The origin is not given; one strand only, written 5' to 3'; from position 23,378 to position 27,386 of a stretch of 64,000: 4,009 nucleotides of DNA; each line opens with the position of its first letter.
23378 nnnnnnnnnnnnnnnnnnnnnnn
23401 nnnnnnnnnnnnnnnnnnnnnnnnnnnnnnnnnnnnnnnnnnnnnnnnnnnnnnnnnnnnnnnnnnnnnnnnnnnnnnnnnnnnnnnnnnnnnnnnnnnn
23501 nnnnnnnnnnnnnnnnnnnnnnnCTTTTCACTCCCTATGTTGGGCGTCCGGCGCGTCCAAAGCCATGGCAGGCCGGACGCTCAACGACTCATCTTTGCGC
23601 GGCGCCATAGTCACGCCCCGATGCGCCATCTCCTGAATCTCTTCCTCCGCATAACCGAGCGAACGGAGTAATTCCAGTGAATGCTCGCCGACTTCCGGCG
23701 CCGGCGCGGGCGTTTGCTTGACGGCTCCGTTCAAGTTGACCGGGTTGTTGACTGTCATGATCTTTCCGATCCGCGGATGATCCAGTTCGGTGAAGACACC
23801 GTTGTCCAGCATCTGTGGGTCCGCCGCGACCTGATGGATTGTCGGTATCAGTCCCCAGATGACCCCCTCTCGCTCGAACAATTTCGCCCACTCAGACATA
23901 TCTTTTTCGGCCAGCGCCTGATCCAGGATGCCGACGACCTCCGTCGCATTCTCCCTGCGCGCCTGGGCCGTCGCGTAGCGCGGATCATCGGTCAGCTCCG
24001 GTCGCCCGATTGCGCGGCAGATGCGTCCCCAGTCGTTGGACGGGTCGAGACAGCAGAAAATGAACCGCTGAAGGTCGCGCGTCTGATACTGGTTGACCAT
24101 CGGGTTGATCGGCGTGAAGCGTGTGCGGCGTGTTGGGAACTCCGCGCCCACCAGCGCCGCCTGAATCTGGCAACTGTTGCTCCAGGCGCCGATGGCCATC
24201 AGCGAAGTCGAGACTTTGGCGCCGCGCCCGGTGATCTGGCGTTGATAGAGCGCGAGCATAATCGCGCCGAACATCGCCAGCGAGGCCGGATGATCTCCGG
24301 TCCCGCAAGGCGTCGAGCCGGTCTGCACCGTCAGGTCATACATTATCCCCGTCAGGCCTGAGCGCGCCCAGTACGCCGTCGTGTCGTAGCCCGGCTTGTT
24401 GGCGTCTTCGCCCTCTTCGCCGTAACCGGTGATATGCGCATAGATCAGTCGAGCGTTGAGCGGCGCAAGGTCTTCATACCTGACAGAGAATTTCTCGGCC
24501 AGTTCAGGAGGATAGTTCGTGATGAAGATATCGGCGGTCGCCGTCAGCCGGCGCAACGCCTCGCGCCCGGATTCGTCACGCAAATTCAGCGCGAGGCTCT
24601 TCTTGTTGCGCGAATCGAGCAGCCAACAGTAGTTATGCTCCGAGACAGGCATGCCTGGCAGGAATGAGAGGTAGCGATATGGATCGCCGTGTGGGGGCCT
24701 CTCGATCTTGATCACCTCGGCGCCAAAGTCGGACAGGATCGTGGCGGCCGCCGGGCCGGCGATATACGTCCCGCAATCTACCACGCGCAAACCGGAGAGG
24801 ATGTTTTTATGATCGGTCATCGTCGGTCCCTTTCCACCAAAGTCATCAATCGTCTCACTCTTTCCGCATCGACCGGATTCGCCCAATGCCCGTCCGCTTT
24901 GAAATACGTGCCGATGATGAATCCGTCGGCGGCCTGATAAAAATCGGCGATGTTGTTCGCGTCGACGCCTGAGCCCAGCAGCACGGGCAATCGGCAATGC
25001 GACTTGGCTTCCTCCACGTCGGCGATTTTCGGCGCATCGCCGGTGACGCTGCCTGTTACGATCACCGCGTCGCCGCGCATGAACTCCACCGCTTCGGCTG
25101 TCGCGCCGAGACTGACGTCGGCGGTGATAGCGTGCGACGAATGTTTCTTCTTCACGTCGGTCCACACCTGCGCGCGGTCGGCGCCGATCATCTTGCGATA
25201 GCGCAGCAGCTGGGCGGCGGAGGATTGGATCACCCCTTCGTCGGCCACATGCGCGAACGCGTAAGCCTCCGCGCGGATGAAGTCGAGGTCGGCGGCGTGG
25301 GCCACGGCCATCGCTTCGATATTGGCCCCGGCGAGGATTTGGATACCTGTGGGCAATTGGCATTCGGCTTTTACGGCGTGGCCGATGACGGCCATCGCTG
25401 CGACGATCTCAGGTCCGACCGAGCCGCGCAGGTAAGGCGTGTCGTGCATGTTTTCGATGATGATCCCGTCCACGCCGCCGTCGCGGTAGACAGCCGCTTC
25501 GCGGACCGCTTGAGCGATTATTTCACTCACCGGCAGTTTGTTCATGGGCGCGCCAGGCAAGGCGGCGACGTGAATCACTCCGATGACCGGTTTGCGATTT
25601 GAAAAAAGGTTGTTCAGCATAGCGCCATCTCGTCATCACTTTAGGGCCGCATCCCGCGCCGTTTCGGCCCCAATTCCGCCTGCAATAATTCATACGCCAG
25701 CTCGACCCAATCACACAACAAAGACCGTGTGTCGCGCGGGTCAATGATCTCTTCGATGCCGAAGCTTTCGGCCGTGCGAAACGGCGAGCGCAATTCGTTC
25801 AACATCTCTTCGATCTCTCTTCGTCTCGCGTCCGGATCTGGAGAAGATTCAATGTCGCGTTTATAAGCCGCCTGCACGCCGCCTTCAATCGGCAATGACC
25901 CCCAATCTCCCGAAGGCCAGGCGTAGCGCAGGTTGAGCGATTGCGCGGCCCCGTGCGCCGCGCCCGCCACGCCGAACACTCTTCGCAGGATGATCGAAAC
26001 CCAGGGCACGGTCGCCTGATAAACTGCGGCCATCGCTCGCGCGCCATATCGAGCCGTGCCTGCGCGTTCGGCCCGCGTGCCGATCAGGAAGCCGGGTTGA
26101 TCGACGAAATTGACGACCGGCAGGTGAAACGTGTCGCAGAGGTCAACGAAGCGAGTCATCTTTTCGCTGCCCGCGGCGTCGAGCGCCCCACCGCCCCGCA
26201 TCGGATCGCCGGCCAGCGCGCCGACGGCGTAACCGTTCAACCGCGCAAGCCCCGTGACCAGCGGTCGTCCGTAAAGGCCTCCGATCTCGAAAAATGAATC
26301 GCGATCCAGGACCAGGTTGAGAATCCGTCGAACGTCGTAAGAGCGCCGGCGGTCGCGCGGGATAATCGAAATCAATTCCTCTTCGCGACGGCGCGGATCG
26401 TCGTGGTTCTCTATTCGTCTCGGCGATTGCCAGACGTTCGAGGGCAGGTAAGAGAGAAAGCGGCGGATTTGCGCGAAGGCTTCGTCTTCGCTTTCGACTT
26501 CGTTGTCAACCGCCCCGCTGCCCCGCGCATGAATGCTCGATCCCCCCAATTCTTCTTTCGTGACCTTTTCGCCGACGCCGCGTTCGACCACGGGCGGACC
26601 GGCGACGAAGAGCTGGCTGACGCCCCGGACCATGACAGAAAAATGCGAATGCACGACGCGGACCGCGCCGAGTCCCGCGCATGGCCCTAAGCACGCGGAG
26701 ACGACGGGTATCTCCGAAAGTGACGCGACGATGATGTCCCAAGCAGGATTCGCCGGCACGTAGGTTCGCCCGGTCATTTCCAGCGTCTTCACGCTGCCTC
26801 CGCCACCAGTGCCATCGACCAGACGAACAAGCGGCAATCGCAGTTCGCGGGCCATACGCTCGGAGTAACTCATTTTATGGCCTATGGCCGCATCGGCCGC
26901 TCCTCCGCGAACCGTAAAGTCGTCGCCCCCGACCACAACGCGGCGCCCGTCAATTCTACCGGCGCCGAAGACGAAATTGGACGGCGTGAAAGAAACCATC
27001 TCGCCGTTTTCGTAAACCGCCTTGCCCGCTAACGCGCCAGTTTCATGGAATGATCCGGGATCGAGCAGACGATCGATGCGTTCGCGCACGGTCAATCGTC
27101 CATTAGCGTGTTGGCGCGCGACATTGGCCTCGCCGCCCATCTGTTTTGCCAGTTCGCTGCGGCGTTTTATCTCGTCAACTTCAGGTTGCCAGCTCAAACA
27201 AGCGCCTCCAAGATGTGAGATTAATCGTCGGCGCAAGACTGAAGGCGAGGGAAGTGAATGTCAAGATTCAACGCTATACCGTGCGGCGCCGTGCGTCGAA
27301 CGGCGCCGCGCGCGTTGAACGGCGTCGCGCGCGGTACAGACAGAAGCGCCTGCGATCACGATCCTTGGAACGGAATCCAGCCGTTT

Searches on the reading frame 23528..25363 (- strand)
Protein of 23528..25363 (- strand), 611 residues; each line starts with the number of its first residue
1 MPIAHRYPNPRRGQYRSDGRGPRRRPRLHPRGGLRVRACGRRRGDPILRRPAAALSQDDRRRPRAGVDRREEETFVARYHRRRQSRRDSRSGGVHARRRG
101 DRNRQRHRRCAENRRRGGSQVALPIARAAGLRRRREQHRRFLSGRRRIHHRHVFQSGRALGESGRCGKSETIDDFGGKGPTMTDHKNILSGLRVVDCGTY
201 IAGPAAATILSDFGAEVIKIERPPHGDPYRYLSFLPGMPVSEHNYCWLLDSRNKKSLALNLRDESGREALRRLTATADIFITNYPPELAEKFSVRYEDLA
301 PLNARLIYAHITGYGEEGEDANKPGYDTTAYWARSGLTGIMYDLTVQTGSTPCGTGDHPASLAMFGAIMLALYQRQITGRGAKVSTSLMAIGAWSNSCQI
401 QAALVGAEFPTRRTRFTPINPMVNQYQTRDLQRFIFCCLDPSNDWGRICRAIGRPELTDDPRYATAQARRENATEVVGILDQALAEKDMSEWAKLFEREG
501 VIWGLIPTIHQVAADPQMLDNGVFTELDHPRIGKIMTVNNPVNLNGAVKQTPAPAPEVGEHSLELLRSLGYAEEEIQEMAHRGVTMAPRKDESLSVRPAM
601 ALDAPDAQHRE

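Call 60: search_protein_families(library=pfam, proteins=[window:23528-25363:-], max_evalue=0.0001)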
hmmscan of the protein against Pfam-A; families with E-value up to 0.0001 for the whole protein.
window:23528-25363:- (611 aa): 1 family
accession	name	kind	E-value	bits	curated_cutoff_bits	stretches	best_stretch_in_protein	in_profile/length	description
PF02515.22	CoA_transf_3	-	2.4e-97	326.8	23.3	1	189-562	1-366/366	CoA-transferase family III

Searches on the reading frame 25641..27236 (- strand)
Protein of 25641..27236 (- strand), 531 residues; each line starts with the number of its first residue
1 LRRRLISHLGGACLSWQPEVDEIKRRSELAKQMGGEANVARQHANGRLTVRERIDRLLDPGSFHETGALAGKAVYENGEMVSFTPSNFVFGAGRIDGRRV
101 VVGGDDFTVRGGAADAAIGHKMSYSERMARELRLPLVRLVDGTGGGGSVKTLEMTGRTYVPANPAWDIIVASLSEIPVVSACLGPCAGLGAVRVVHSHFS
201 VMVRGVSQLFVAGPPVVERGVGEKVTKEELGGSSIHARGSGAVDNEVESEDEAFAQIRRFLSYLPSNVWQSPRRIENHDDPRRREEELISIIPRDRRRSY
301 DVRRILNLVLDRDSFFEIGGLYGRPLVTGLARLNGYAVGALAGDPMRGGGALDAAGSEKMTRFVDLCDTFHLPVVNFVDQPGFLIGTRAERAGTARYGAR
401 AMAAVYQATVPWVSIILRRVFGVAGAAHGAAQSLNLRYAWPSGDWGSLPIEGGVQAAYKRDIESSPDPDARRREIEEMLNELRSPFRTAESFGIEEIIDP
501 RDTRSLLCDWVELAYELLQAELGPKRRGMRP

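Call 60: search_protein_families(library=pfam, proteins=[window:25641-27236:-], max_evalue=0.0001)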
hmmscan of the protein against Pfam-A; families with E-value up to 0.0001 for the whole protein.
window:25641-27236:- (531 aa): 2 families
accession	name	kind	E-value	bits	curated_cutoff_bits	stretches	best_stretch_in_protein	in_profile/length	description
PF01039.27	Carboxyl_trans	-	1.9e-103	347.2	22.3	1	41-519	1-483/493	Carboxyl transferase domain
PF03255.19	ACCA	-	8.7e-09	35.4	23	1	353-417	129-193/310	Acetyl co-enzyme A carboxylase carboxyltransferase-like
